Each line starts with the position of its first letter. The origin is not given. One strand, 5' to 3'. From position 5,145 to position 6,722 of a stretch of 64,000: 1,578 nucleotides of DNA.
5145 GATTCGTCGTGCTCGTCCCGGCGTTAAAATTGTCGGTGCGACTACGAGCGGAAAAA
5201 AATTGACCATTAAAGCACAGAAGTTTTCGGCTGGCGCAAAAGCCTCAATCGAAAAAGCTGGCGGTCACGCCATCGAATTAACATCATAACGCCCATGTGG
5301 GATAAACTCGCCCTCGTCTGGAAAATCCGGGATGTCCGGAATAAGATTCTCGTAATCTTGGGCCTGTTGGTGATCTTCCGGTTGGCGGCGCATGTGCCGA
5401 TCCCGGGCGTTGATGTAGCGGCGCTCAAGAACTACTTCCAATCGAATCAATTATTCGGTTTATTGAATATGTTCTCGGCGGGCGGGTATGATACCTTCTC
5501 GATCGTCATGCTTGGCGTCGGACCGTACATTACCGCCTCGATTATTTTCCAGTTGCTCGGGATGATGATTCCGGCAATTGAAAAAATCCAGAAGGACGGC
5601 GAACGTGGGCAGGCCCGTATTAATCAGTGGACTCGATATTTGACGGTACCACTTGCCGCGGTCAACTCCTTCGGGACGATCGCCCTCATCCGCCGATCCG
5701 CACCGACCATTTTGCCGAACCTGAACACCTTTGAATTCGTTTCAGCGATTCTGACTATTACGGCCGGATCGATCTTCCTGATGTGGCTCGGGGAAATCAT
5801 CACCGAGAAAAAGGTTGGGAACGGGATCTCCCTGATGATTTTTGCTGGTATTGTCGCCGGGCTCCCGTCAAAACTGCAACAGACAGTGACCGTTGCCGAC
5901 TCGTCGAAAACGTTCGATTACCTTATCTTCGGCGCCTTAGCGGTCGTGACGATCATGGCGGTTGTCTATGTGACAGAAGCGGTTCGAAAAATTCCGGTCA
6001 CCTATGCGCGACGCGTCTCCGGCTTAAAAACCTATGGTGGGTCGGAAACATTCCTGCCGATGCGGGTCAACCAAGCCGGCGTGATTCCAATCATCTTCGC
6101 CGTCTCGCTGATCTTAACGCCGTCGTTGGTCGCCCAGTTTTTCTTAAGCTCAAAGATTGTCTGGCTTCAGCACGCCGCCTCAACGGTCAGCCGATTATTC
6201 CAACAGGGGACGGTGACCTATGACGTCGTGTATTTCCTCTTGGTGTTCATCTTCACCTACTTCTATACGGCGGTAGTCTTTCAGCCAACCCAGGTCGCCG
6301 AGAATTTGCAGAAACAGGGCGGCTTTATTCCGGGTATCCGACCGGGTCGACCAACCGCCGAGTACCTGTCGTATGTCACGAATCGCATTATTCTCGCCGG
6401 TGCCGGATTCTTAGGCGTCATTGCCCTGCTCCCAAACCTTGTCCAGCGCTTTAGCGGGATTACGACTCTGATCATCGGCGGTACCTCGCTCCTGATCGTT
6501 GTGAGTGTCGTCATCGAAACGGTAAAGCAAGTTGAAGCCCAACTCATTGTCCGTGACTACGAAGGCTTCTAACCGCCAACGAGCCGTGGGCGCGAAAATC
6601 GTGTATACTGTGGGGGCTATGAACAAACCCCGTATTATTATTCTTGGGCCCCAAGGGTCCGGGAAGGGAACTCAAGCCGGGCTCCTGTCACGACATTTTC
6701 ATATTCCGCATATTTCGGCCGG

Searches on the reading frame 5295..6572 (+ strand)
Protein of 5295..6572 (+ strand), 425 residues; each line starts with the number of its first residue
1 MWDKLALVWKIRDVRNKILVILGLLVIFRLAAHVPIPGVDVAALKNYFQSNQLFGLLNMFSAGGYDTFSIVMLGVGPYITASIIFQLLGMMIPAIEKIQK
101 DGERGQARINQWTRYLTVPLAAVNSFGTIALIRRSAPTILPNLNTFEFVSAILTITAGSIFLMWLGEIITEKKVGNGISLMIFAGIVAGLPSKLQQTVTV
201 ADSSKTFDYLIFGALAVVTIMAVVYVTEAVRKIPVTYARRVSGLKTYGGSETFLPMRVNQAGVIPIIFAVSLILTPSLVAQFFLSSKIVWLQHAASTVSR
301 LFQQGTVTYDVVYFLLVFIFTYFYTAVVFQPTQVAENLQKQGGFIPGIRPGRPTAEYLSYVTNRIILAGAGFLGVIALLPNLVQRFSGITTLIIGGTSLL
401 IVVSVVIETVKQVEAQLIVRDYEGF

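Call 60: search_protein_families(library=ncbifam, proteins=[window:5295-6572:+], max_evalue=1e-10)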
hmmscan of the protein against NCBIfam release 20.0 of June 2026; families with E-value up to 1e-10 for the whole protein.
window:5295-6572:+ (425 aa): 3 families
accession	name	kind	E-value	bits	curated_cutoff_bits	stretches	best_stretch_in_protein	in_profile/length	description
TIGR00967.1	3a0501s007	equivalog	3.7e-120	401.6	253.6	1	15-421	1-413/414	preprotein translocase subunit SecY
NF009082.0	PRK12417.1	equivalog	5.3e-40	137.3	353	1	16-423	14-399/406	accessory Sec system protein translocase subunit SecY2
TIGR02920.1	acc_sec_Y2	equivalog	2.1e-38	132.2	249.6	1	16-423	4-392/395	accessory Sec system protein translocase subunit SecY2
